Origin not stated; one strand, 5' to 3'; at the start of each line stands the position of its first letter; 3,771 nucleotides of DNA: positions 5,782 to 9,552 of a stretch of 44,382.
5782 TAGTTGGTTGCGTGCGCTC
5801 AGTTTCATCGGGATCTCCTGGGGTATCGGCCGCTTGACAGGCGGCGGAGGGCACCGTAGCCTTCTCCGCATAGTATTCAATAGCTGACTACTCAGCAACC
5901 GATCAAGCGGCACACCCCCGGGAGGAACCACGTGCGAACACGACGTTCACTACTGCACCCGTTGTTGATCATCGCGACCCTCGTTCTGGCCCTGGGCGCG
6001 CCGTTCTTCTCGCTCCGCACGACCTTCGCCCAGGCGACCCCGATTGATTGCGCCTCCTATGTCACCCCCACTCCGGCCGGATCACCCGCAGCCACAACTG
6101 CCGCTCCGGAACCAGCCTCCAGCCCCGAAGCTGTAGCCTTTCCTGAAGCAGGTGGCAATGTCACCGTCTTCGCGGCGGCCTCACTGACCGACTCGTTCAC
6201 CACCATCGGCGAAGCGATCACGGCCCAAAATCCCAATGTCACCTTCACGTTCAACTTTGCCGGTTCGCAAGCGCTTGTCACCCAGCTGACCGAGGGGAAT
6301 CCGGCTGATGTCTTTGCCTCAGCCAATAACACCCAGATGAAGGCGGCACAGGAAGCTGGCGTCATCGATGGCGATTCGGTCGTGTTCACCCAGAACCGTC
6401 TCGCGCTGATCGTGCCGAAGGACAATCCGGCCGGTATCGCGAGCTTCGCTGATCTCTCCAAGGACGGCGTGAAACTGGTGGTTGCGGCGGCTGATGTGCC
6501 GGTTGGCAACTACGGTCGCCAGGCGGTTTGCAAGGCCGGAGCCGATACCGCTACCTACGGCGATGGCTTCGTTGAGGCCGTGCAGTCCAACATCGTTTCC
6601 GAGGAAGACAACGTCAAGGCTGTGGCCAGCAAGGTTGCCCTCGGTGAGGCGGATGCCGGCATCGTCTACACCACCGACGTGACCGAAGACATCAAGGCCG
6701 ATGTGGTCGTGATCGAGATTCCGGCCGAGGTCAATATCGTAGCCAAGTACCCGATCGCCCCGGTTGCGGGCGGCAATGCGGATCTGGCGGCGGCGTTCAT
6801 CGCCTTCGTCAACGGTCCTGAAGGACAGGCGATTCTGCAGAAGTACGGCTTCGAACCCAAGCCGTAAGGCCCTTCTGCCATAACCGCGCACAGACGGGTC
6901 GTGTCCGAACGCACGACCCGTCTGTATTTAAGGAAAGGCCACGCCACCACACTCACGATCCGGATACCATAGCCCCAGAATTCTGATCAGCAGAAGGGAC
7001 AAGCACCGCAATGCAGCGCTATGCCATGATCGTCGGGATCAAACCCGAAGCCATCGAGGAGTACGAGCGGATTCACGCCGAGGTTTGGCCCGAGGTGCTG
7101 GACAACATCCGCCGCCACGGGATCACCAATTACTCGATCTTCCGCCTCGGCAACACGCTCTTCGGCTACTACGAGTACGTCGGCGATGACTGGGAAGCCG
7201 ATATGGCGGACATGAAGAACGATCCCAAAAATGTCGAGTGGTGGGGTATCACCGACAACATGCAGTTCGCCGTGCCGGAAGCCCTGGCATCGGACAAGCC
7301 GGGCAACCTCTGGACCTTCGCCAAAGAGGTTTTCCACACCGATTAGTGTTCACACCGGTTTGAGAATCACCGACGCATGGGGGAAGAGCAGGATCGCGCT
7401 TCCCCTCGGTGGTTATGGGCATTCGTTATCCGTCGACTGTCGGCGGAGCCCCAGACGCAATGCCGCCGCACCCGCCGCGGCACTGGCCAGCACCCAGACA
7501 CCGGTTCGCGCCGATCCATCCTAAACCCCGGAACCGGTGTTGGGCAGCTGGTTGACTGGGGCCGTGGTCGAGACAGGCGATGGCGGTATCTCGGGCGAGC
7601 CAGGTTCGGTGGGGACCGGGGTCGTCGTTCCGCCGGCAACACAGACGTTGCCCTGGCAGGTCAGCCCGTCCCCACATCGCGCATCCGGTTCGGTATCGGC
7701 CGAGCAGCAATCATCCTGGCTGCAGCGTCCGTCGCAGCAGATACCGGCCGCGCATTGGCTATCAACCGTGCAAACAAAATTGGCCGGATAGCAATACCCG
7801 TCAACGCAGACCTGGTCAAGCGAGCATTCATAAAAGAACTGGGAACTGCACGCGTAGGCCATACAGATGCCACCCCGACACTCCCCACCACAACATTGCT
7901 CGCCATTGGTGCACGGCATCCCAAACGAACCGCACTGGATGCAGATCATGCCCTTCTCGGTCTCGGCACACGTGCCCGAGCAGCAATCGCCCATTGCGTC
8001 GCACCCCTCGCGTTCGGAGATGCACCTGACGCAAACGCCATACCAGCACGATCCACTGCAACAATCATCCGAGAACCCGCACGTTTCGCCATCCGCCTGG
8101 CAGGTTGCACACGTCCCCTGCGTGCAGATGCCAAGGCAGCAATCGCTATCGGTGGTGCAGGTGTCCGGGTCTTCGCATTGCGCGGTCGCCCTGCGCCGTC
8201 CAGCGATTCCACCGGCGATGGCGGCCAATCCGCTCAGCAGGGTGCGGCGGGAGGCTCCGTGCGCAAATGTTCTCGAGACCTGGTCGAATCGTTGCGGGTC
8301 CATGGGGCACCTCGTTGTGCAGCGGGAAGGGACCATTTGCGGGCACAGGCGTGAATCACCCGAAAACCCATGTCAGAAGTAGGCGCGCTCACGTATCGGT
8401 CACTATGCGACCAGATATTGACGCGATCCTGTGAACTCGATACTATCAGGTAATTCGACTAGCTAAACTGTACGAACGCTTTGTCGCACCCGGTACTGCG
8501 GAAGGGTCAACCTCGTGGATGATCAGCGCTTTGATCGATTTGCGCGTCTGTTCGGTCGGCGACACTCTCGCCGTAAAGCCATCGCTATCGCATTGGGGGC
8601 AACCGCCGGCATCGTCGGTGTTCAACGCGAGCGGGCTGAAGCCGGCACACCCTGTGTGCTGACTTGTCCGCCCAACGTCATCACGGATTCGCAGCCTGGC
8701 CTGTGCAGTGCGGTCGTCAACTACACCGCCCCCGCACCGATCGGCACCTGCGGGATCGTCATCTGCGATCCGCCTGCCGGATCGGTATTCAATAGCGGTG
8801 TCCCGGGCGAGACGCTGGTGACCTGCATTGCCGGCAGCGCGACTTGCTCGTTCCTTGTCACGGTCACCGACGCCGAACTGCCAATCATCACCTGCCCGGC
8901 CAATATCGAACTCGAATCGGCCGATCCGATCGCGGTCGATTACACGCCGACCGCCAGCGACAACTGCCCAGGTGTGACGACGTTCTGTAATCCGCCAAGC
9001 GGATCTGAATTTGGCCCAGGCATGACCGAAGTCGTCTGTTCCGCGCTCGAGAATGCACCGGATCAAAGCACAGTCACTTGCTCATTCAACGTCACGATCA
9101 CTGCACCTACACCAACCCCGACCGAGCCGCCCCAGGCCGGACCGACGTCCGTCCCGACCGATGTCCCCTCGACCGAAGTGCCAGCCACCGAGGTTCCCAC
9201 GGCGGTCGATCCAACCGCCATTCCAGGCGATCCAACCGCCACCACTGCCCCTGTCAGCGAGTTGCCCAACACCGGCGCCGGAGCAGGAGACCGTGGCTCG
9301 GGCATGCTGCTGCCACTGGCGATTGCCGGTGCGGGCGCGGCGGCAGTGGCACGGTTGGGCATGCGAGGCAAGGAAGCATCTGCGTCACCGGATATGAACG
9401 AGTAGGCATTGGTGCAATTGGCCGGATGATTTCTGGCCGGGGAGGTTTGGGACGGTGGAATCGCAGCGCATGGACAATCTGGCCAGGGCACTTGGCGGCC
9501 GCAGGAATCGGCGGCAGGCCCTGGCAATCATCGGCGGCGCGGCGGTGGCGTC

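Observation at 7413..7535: In-frame TAG splits an LPNTG sorting signal: motif retained, membrane anchor left untranslated but intact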

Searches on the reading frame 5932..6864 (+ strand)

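Call 7: search_protein_families(library=pfam, proteins=[window:5932-6864:+], max_evalue=0.01)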
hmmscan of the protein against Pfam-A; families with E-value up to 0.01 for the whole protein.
window:5932-6864:+ (311 aa): 6 families
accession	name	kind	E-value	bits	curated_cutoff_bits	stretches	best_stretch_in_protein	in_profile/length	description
PF13531.11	SBP_bac_11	-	3.7e-51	174.5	25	1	77-308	1-227/227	Bacterial extracellular solute-binding protein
PF01547.30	SBP_bac_1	-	1.3e-16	61.9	26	1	82-300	1-307/307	Bacterial extracellular solute-binding protein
PF04069.17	OpuAC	-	2.5e-07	31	21.2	1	103-279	30-208/257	Substrate binding domain of ABC-type glycine betaine transport system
PF12974.12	Phosphonate-bd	-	5.6e-06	26.3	27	1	84-307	11-231/242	ABC transporter, phosphonate, periplasmic substrate-binding protein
PF12727.12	PBP_like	-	2.8e-05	23.8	27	1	150-244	64-149/193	PBP superfamily domain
PF12849.12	PBP_like_2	-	0.0089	16.2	27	0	77-185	12-117/267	PBP superfamily domain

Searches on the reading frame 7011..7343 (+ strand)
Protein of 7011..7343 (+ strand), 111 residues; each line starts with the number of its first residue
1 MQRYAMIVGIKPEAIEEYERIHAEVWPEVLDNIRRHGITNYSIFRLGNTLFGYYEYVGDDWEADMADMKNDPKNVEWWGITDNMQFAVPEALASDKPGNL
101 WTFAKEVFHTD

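Call 7: search_protein_families(library=pfam, proteins=[window:7011-7343:+], max_evalue=0.01)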
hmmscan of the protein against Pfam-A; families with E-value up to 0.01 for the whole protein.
window:7011-7343:+ (111 aa): 1 family
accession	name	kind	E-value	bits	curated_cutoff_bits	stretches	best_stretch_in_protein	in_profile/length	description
PF05336.19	rhaM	-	1.7e-31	108.9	23.4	1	3-109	1-104/105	L-rhamnose mutarotase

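Call 19: find_encoding_contigs(protein=window:7011-7343:+, flank=10000, max_places=10)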
Protein window:7011-7343:+ (111 aa): 1 contig read that carries it; 1 place shown.
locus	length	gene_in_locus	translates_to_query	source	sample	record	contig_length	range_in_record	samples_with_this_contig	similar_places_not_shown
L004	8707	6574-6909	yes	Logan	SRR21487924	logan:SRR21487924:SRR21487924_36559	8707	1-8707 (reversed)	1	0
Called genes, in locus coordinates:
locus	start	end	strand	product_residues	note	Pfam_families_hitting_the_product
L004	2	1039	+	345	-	?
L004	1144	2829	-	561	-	-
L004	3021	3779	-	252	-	PF00583:Acetyltransf_1, PF13673:Acetyltransf_10, PF13508:Acetyltransf_7, PF08445:FR47 (weak), PF13527:Acetyltransf_9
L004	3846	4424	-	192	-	PF13531:SBP_bac_11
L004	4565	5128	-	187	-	PF00174:Oxidored_molyb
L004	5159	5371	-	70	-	PF03459:TOBE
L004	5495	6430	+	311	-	PF04069:OpuAC (weak), PF12974:Phosphonate-bd (weak), PF13531:SBP_bac_11, PF01547:SBP_bac_1, PF12727:PBP_like (faint)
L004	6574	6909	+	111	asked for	PF05336:rhaM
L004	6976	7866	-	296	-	-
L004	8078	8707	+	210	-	?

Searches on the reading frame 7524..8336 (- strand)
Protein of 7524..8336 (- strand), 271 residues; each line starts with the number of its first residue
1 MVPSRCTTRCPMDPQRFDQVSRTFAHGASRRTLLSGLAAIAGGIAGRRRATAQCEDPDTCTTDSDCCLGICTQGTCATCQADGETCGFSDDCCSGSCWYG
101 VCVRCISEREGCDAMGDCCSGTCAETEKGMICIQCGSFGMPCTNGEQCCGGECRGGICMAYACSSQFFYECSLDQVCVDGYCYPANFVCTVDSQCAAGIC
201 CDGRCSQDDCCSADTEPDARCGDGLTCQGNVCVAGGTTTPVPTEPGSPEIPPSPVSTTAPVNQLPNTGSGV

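Call 7: search_protein_families(library=pfam, proteins=[window:7524-8336:-], max_evalue=0.01)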
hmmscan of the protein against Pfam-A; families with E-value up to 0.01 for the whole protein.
window:7524-8336:- (271 aa): 0 families

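Call 9: find_homologous_proteins(query=window:7524-8336:-, max_evalue=0.001)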
Query window:7524-8336:- (271 aa): 1 proteins with E <= 0.001 among 602 candidates.
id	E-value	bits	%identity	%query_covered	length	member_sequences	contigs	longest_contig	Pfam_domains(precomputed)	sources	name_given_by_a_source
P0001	8.2e-150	516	90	96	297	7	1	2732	-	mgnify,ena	mgnify:CR=1 FL=1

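Call 11: find_encoding_contigs(protein=P0001, flank=10000, max_places=10)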
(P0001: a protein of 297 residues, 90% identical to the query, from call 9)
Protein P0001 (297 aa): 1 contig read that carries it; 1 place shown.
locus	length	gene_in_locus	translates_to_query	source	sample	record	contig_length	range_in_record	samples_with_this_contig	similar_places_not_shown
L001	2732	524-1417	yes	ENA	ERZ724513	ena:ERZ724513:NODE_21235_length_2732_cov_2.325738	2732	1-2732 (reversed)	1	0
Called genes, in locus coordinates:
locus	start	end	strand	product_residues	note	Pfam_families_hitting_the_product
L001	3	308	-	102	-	?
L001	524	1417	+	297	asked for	-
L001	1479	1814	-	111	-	PF05336:rhaM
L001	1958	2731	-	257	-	?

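Call 17: find_encoding_contigs(protein=window:7524-8336:-, flank=10000, max_places=10)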
Protein window:7524-8336:- (271 aa): no gene with exactly this product is on record in the collection.

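Call 18: find_encoding_contigs(protein=window:7524-8303:-, flank=10000, max_places=10)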
Protein window:7524-8303:- (260 aa): no gene with exactly this product is on record in the collection.
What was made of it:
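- The exact truncated product was not found in any other assembly (calls 17-18), so there is no independent confirmation of the T allele. The truncated product is not on record anywhere else (calls 17-18).
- Tried and rejected: I searched for the truncated protein in both the 271-aa and 260-aa versions and found nothing on record (calls 17-18).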

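Call 31: list_cluster_members(proteins=[P0001])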
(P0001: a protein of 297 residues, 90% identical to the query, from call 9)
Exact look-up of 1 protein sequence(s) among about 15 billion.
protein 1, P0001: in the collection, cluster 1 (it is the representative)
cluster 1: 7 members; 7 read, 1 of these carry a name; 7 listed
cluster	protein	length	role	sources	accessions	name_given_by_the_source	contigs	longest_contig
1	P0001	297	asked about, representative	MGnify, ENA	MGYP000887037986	CR=1 FL=1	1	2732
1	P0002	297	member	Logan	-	-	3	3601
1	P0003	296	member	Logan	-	-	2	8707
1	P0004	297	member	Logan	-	-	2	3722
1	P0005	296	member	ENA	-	-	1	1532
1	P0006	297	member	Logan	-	-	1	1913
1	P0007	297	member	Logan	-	-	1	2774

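Call 33: find_encoding_contigs(protein=P0003, flank=3000, max_places=10)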
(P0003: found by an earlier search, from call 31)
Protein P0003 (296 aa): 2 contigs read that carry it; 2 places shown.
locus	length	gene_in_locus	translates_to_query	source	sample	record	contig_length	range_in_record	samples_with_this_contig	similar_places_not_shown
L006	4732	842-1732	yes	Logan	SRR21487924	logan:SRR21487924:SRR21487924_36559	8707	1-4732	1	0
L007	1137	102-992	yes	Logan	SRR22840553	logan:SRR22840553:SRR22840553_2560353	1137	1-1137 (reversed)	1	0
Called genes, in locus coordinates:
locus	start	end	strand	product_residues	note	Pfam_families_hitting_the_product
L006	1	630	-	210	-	?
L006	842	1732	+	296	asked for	-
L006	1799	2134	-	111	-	PF05336:rhaM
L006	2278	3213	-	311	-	PF04069:OpuAC (weak), PF12974:Phosphonate-bd (weak), PF13531:SBP_bac_11, PF01547:SBP_bac_1, PF12727:PBP_like (faint)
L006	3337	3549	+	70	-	PF03459:TOBE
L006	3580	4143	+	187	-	PF00174:Oxidored_molyb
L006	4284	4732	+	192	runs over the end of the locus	PF13531:SBP_bac_11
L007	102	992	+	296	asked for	-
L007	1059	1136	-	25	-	?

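Call 34: find_encoding_contigs(protein=P0005, flank=3000, max_places=10)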
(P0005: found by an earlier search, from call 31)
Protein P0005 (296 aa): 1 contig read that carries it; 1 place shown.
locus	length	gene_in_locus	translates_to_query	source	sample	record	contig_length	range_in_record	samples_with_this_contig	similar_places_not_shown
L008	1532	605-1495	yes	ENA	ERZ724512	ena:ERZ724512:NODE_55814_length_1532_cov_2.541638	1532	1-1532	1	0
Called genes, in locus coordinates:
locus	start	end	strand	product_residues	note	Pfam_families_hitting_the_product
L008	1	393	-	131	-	?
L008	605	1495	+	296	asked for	-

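Call 49: search_protein_representatives(protein=P0001)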
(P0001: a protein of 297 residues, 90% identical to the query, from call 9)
Query: 297 residues. Proteins with E-value up to 0.001 (for the whole library): 124; up to 1e-10: 17; up to 1e-30: 4. The best 124 are listed.
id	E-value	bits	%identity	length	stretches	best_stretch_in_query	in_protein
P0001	5.6e-198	673.4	100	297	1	1-297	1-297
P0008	6.6e-36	140.7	39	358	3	45-222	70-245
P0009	1.2e-35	139.9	43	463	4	48-225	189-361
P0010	1.1e-31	126.8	47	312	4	177-286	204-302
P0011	3.8e-26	108.7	41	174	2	1-144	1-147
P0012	7.2e-22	94.6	42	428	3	48-226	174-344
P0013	1.4e-21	93.6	39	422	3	1-143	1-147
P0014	2.2e-21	93.0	43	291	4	173-289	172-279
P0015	1.3e-20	90.5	39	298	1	1-287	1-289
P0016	4.8e-20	88.6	41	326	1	2-288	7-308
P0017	6.5e-18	81.6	44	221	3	163-284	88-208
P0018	9.9e-15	71.1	46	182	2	135-222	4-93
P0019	2.8e-13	66.4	44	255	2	178-291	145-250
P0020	5.4e-13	65.4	43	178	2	1-93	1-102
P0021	5.6e-13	65.4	42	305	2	1-227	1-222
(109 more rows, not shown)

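Call 62: search_solved_structures(query=P0001, max_evalue=0.1)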
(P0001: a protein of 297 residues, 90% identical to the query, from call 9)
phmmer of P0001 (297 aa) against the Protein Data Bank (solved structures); distinct sequences matched with E-value up to 0.1: 1.
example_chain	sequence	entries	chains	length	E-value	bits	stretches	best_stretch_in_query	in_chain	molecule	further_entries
2m36_A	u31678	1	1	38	0.035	16.7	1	124-154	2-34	U2-cyrtautoxin-As1a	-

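Call 66: search_protein_families(library=pfam, proteins=[P0003], max_evalue=10)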
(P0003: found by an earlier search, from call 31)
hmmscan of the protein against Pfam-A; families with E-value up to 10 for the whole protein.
P0003 (296 aa): 3 families
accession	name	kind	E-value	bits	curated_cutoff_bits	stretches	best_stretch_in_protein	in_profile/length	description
PF08091.16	Toxin_21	-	0.013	15.9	21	3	124-144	1-21/40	Spider insecticidal peptide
PF17557.7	Conotoxin_I2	-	0.026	15.1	27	3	68-92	1-25/38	I2-superfamily conotoxins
PF06357.16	Omega-toxin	-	0.031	14.5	22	1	66-88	2-24/37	Omega-atracotoxin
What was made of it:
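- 7638..8177 (-): Cysteine-rich modules, residues 43-222, with the repeated pattern C-x5-6-CC-x-G-x-C-x3-7-C-x2-C. They may be knottin-like. Sub-threshold toxin hits appear in calls 62 and 66.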

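Call 74: predict_structure(alignment_id=A9)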
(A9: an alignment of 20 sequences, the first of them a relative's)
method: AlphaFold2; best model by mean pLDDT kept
length: 297 residues; sequences in the alignment: 20
mean_pLDDT: 66.4   pTM: 0.31
mean pLDDT of the five models: 66.4, 63.7, 63.0, 62.7, 60.8
residues with pLDDT >= 90: 22; 70-90: 127; 50-70: 83; < 50: 65
segments of 3 or more residues with pLDDT < 50: 30-43, 255-294
pLDDT, mean of each block of 10 residues (from residue 1): 60 59 52 42 63 76 79 80 79 70 66 75 72 78 75 55 72 80 87 90 90 92 68 54 55 47 40 41 42 46
secondary structure, 60 per line:
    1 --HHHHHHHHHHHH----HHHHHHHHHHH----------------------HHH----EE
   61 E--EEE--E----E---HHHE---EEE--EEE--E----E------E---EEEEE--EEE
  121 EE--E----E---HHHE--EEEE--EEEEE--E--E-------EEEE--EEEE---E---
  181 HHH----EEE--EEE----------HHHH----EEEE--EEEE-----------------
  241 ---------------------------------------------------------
elements in order: H3-14 H19-29 E59-61 E64-66 E85-87 E90-92 E111-115 E118-122 E140-143 E146-150 E164-167 E170-173 E188-190 E193-195 H206-209 E214-217 E220-223
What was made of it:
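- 7638..8177 (-): The AF2 model has pLDDT 70-92 in the modules (call 74).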

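Call 76: fold_search(model_id=the predicted structure, library=pdb)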
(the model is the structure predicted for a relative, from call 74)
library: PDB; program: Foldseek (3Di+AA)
matches with E <= 10: 14; with E <= 0.001: 0
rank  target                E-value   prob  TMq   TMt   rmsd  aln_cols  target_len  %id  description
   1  5o57_MODEL_1_A        4.1e-01  0.30  0.11  0.29  12.5        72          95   19  Solution Structure of the N-terminal Region of Dkk4 (released 2018-06-13)
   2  6cei_MODEL_1_A        1.6e+00  0.54  0.09  0.66   1.8        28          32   36  Solution NMR Structure of Conotoxin GXIA from Conus geographus (released 2018-03-07)
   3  5cus_A                1.6e+00  0.01  0.11  0.08  13.7       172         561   14  Crystal Structure of sErbB3-Fab3379 Complex (released 2015-10-14)
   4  1hvw_MODEL_1_A        1.9e+00  0.57  0.08  0.78   1.2        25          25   40  HAIRPINLESS MUTANT OF OMEGA-ATRACOTOXIN-HV1A (released 2001-01-17)
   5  3i2t_A                2.6e+00  0.01  0.11  0.08  11.8       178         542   13  Crystal structure of the unliganded Drosophila Epidermal Growth Factor Receptor ectodomain (released 2009-09-08)
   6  6cuc_MODEL_1_A        4.1e+00  0.04  0.09  0.30  11.6        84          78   23  Solution structure of double knot toxin (DkTx) (released 2019-03-27)
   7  6ba3_MODEL_1_A        4.9e+00  0.02  0.07  0.23  10.0        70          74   16  NMR structure of U21-hexatoxin-Hi1a toxin from Australian Funnel-web spider Hadronyche infensa (released 2018-10-17)
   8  5fzv_MODEL_1_A        5.3e+00  0.35  0.09  0.73   1.7        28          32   32  High resolution solution NMR structure of the spider venom peptide U3- scytotoxin-Sth1a (released 2016-06-08)
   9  8sem_MODEL_1_A        6.4e+00  0.11  0.08  0.50   2.4        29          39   24  Structural and functional characterisation of Tst2, a novel TRPV1 inhibitory peptide from the Australian sea a (released 2023-09-27)
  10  2ll1_MODEL_1_A        7.2e+00  0.03  0.05  0.39   8.3        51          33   24  High-resolution solution structure of the orally active insecticidal spider venom peptide U1-TRTX-Sp1a (released 2012-10-24)
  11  2jeb_I                1.0e+01  0.02  0.09  0.12   5.3        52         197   13  Structure of a 9-subunit archaeal exosome bound to Mn ions (released 2007-04-03)
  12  1z1y_A                1.0e+01  0.01  0.12  0.17  16.7       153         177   14  Crystal structure of Methylated Pvs25, an ookinete protein from Plasmodium vivax (released 2005-12-06)
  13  7bhe_B                1.0e+01  0.01  0.10  0.16  11.9       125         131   14  DARPin_D5/Her3 domain 4 complex, monoclinic crystals (released 2021-11-24)
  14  6jk8_A                1.0e+01  0.01  0.09  0.05  12.3       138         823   12  Cryo-EM structure of the full-length human IGF-1R in complex with insulin (released 2020-03-04)
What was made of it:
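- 7638..8177 (-): Foldseek matches are not significant (call 76).
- Tried and rejected: It gave no significant match (call 76).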

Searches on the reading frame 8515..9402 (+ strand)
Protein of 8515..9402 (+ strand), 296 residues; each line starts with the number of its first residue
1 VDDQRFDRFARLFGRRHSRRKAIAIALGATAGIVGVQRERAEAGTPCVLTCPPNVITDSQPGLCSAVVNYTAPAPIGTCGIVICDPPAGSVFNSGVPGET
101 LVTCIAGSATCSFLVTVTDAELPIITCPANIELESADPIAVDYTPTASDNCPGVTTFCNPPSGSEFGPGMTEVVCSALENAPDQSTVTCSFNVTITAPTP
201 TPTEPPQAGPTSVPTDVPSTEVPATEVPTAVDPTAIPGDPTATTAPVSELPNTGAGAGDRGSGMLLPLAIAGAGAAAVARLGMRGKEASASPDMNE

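Call 7: search_protein_families(library=pfam, proteins=[window:8515-9402:+], max_evalue=0.01)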
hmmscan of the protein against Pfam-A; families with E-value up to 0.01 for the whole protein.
window:8515-9402:+ (296 aa): 1 family
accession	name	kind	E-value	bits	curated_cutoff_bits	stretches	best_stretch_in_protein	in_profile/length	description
PF02494.22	HYR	-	0.00034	21.3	21.7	1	119-195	2-81/81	HYR domain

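Call 8: search_protein_families(library=ncbifam, proteins=[window:8515-9402:+], max_evalue=0.1)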
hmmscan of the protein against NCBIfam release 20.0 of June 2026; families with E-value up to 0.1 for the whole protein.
window:8515-9402:+ (296 aa): 0 families

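Call 20: find_encoding_contigs(protein=window:8515-9402:+, flank=10000, max_places=10)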
Protein window:8515-9402:+ (296 aa): 1 contig read that carries it; 1 place shown.
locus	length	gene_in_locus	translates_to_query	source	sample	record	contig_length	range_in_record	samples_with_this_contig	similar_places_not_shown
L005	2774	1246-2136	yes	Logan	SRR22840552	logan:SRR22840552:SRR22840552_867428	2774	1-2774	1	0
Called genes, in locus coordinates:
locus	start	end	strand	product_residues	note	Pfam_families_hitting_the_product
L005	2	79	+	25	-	?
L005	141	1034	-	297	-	-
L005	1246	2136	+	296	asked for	-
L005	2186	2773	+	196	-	?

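Call 66: search_protein_families(library=pfam, proteins=[window:8515-9402:+], max_evalue=10)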
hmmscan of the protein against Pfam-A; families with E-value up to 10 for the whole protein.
window:8515-9402:+ (296 aa): 1 family
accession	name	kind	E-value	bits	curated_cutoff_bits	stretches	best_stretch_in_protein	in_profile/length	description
PF02494.22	HYR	-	0.00034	21.3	21.7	2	119-195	2-81/81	HYR domain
